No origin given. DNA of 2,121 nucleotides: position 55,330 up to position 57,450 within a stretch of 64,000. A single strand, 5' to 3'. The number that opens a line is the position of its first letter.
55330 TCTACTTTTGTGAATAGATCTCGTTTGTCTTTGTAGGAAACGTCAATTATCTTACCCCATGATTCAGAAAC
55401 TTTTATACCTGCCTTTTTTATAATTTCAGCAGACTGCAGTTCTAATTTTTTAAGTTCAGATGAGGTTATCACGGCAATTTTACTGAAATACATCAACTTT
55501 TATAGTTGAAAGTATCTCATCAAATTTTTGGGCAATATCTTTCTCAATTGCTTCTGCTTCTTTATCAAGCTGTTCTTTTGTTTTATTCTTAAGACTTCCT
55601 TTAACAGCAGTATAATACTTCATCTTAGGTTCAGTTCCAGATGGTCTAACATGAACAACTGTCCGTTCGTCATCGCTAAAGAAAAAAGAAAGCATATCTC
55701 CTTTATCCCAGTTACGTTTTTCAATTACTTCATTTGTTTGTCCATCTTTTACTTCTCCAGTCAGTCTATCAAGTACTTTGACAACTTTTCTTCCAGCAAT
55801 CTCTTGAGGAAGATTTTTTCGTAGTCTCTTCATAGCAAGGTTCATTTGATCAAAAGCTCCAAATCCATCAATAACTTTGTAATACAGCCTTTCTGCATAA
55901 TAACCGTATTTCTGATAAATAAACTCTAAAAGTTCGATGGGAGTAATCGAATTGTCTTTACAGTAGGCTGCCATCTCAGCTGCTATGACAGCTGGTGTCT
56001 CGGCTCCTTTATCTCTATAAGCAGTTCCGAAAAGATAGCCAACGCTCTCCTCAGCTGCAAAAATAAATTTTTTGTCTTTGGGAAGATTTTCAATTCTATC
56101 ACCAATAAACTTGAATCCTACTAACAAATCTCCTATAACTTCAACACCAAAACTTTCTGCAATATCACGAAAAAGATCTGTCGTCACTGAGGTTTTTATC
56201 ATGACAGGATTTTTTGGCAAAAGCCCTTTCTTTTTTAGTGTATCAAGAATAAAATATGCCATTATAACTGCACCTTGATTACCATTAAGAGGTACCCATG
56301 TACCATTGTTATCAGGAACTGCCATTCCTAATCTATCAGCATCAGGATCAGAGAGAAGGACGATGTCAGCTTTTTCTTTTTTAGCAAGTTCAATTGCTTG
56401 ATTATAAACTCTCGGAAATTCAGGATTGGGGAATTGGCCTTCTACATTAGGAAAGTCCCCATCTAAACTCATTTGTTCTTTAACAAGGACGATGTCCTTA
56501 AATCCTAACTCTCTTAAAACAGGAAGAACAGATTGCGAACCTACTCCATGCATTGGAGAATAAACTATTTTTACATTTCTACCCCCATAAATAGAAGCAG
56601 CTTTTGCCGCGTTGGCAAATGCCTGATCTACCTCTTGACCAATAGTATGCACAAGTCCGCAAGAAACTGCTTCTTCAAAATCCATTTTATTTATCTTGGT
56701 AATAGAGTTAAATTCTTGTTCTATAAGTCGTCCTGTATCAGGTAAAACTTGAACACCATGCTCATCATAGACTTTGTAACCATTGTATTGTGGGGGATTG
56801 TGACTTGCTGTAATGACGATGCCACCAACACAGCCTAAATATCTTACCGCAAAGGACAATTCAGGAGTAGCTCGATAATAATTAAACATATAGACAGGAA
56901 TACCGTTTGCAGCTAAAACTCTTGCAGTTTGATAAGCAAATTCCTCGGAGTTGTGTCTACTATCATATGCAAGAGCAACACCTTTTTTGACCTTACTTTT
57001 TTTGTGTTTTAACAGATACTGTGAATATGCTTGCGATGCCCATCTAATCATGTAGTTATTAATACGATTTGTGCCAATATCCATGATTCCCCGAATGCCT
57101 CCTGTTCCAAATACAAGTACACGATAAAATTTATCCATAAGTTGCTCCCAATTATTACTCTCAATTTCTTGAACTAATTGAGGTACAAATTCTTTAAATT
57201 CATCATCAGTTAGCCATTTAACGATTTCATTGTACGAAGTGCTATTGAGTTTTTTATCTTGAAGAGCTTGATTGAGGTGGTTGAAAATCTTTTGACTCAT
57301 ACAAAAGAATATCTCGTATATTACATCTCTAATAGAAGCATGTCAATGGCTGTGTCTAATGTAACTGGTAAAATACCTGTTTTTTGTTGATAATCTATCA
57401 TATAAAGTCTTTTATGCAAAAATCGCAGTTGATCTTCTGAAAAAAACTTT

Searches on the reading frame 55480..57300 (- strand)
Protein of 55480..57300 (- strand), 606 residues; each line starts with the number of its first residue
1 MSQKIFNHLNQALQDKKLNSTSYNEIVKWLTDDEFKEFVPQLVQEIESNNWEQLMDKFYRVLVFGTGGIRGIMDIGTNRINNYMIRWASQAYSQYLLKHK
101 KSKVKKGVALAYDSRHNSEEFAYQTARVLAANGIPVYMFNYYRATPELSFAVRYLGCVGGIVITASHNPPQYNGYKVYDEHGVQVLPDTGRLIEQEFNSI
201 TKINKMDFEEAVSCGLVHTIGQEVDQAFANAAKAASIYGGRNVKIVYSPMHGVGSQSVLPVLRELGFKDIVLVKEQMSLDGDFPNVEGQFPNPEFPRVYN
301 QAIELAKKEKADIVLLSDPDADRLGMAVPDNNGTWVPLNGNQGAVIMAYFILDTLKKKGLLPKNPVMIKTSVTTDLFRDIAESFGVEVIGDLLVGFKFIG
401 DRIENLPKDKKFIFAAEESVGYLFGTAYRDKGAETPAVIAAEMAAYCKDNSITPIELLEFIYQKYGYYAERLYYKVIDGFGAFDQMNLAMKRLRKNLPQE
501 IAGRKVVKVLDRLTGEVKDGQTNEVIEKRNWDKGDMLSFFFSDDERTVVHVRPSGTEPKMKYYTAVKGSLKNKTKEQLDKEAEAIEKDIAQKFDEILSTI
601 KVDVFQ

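Call 19: search_protein_families(library=pfam, proteins=[window:55480-57300:-], max_evalue=0.00001)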
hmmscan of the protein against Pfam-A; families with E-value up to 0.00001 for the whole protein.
window:55480-57300:- (606 aa): 3 families
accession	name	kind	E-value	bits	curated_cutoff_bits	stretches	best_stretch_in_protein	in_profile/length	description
PF02878.22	PGM_PMM_I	-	4.5e-41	140.2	22.5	1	63-202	3-136/138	Phosphoglucomutase/phosphomannomutase, alpha/beta/alpha domain I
PF02879.22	PGM_PMM_II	-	6.7e-24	84.8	29.3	1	233-333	12-103/103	Phosphoglucomutase/phosphomannomutase, alpha/beta/alpha domain II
PF02880.22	PGM_PMM_III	-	3.2e-10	40.6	20.7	1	348-458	6-108/115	Phosphoglucomutase/phosphomannomutase, alpha/beta/alpha domain III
